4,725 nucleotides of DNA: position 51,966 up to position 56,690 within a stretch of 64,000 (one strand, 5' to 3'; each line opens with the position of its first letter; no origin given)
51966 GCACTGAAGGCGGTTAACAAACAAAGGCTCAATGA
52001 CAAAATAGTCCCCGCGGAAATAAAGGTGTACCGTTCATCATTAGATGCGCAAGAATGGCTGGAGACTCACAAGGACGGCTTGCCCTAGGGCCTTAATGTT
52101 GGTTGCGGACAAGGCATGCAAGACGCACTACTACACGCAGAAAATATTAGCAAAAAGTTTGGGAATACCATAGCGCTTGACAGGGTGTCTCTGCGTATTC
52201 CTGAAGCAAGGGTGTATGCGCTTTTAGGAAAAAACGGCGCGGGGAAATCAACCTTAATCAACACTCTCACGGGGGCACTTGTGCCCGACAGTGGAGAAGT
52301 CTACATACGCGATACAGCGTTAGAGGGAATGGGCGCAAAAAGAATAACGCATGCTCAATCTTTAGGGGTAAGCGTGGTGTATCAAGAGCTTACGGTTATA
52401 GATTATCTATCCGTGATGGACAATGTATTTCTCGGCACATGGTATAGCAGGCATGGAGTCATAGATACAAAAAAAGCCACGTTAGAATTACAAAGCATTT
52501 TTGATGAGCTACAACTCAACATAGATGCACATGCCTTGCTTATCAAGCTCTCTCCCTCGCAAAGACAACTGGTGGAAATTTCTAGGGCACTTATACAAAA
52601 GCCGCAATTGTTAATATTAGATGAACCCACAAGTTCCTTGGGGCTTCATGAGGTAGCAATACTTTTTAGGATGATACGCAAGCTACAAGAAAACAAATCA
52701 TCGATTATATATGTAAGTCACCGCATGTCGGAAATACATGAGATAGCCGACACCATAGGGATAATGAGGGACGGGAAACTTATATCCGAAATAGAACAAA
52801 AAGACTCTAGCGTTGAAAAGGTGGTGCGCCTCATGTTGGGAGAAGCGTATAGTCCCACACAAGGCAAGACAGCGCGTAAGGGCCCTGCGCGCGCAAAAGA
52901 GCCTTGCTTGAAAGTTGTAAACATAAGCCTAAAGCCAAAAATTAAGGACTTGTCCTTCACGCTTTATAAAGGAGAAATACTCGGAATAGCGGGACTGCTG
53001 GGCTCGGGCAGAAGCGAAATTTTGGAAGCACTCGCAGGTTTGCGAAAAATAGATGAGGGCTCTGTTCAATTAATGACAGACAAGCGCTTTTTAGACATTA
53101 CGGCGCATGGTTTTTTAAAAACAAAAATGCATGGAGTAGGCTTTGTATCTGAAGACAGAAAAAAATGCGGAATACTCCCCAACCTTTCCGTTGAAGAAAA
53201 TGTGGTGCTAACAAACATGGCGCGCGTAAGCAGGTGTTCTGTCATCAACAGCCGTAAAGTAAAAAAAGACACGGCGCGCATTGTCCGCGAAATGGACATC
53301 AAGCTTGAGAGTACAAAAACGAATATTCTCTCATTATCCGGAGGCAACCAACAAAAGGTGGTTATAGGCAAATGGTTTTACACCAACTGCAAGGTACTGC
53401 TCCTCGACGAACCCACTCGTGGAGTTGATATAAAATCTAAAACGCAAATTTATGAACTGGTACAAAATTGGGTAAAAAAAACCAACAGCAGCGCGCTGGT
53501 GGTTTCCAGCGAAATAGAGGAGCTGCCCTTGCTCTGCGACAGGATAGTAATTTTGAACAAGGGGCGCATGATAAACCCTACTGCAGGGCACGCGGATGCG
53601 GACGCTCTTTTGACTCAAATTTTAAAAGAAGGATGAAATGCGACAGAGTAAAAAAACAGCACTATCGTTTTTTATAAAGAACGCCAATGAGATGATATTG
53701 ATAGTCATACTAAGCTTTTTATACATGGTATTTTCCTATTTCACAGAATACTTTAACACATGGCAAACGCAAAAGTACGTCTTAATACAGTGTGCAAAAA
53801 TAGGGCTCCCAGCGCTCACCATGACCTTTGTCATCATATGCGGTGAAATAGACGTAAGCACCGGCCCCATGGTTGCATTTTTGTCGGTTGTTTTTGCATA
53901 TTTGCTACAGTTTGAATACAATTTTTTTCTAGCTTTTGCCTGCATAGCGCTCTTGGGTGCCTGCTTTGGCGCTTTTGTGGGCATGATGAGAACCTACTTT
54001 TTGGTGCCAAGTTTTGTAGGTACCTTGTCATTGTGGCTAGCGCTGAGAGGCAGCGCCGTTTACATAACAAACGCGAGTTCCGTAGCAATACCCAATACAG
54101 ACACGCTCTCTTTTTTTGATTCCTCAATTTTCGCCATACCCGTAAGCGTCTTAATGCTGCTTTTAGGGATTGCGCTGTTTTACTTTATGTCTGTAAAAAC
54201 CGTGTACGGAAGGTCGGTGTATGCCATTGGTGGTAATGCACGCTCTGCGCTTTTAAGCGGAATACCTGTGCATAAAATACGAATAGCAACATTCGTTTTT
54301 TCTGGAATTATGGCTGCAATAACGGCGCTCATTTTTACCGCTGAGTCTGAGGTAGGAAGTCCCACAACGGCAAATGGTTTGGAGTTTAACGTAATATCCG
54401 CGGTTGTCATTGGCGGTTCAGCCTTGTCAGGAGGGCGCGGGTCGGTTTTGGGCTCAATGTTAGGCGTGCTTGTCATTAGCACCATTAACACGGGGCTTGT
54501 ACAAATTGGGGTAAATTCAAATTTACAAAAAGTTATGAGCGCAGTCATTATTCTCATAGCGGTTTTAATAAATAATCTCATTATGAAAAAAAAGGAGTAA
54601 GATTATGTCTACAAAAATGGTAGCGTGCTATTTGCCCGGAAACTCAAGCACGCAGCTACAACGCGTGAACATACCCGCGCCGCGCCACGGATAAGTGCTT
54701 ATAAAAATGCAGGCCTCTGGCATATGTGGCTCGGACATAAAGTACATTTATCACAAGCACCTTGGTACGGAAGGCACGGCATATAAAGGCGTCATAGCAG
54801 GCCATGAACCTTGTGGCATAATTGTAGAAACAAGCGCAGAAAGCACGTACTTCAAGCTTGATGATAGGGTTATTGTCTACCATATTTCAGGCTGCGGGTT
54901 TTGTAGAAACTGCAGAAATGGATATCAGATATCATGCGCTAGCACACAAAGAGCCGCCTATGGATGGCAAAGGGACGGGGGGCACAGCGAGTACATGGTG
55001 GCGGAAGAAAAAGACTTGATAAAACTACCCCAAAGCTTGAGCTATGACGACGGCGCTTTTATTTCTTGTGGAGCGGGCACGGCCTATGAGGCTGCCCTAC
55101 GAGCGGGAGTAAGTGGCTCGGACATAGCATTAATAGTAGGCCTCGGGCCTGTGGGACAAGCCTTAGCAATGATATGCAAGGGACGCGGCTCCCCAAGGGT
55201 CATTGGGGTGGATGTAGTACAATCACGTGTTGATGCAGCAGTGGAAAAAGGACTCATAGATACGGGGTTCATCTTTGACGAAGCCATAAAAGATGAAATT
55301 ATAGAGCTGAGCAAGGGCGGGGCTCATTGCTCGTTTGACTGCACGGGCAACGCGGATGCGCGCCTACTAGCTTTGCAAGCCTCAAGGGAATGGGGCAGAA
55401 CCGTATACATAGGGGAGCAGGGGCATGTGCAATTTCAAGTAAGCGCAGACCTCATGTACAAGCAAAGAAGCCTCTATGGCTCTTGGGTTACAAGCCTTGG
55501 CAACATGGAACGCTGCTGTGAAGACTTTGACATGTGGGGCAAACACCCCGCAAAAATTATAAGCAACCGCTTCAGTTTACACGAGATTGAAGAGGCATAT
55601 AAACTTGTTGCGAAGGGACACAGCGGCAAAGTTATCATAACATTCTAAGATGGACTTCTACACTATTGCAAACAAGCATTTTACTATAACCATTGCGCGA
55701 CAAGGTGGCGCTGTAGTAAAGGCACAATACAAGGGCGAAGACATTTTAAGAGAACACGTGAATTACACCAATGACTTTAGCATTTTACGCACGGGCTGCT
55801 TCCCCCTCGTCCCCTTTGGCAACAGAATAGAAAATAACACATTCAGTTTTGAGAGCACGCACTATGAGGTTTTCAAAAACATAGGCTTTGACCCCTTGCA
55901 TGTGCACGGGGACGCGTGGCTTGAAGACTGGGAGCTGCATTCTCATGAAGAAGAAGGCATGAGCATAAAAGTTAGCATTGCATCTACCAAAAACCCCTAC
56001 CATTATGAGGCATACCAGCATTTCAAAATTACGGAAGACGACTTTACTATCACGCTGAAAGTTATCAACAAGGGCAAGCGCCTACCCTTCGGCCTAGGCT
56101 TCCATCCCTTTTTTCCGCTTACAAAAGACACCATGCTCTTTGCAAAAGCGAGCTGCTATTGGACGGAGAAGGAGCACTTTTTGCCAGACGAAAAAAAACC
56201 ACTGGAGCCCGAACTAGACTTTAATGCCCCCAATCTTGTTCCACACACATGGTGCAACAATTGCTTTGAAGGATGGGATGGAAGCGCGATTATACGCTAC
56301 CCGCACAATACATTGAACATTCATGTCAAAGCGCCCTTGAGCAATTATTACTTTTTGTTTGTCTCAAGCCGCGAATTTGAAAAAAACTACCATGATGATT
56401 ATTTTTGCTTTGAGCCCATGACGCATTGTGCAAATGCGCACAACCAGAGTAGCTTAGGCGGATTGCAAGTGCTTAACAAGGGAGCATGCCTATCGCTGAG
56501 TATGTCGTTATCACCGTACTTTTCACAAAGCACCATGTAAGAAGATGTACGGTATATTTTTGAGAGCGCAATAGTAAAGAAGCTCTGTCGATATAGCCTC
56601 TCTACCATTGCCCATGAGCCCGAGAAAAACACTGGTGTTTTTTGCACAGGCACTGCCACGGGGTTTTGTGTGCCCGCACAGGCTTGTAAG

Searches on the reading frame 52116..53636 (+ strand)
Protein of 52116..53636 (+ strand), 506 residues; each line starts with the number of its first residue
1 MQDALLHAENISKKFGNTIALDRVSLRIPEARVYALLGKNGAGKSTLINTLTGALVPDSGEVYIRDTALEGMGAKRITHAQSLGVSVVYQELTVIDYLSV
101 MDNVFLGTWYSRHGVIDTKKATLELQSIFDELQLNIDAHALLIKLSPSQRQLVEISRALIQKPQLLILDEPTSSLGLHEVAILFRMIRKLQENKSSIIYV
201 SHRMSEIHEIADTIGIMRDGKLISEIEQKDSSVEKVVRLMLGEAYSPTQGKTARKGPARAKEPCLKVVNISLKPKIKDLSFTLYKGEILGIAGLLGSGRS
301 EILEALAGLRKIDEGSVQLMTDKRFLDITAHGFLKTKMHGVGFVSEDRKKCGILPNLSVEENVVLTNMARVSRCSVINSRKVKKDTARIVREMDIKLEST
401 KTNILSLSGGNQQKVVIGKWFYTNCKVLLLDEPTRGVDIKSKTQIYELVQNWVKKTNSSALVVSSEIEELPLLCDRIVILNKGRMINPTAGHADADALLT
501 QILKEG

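Call 39: search_protein_families(library=pfam, proteins=[window:52116-53636:+], max_evalue=0.01)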
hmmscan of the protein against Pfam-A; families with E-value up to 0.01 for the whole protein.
window:52116-53636:+ (506 aa): 10 families
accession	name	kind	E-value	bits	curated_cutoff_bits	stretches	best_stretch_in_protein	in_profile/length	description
PF00005.33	ABC_tran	-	5.8e-51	173.1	25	2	21-173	1-137/137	ABC transporter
PF13304.12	AAA_21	-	9.2e-11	42.8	27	0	161-202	257-298/304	AAA domain, putative AbiEii toxin, Type IV TA system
PF13555.12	AAA_29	-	1.4e-06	28.3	27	1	22-59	13-50/61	P-loop containing region of AAA domain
PF03193.22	RsgA_GTPase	-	6.2e-06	26.6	30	1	27-62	103-137/174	RsgA GTPase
PF02463.25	SMC_N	-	7.2e-06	26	40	1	31-218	24-213/220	RecF/RecN/SMC N terminal domain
PF01926.29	MMR_HSR1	-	0.0005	20.6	21.9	1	35-55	3-23/113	50S ribosome-binding GTPase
PF04310.18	MukB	-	0.00093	19.4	23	1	32-71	27-66/226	MukB N-terminal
PF13604.12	AAA_30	-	0.0015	18.8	27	0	31-189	18-114/191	AAA domain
PF13476.12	AAA_23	-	0.0021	19.2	27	1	34-60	22-48/201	AAA domain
PF09818.15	ABC_ATPase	-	0.005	16.3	23.2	0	443-485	209-251/283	P-loop domain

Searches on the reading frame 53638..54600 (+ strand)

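Call 39: search_protein_families(library=pfam, proteins=[window:53638-54600:+], max_evalue=0.01)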
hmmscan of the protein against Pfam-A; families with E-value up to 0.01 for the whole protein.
window:53638-54600:+ (320 aa): 1 family
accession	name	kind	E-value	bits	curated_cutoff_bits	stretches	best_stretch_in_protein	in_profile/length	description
PF02653.21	BPD_transp_2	-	6.3e-32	111.2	26.8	1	47-309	4-269/269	Branched-chain amino acid transport system / permease component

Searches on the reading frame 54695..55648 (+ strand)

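Call 39: search_protein_families(library=pfam, proteins=[window:54695-55648:+], max_evalue=0.01)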
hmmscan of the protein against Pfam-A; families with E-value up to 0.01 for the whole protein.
window:54695-55648:+ (317 aa): 3 families
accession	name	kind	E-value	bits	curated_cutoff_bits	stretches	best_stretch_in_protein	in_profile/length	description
PF08240.17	ADH_N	-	1.4e-22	80.3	23.5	1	2-113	6-104/104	Alcohol dehydrogenase GroES-like domain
PF00107.32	ADH_zinc_N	-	1.7e-17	64.1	31.8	1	152-268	1-117/129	Zinc-binding dehydrogenase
PF02254.24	TrkA_N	-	0.002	18.9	23.8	1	146-204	2-56/116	TrkA-N domain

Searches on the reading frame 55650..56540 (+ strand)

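Call 39: search_protein_families(library=pfam, proteins=[window:55650-56540:+], max_evalue=0.01)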
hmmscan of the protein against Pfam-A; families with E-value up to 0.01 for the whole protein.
window:55650-56540:+ (296 aa): 2 families
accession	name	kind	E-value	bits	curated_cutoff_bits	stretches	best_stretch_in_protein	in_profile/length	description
PF01263.26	Aldose_epim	-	2e-36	126.4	27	1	3-287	2-298/299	Aldose 1-epimerase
PF15031.11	DUF4528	-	0.0064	16.9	27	0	40-80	46-87/126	Domain of unknown function (DUF4528)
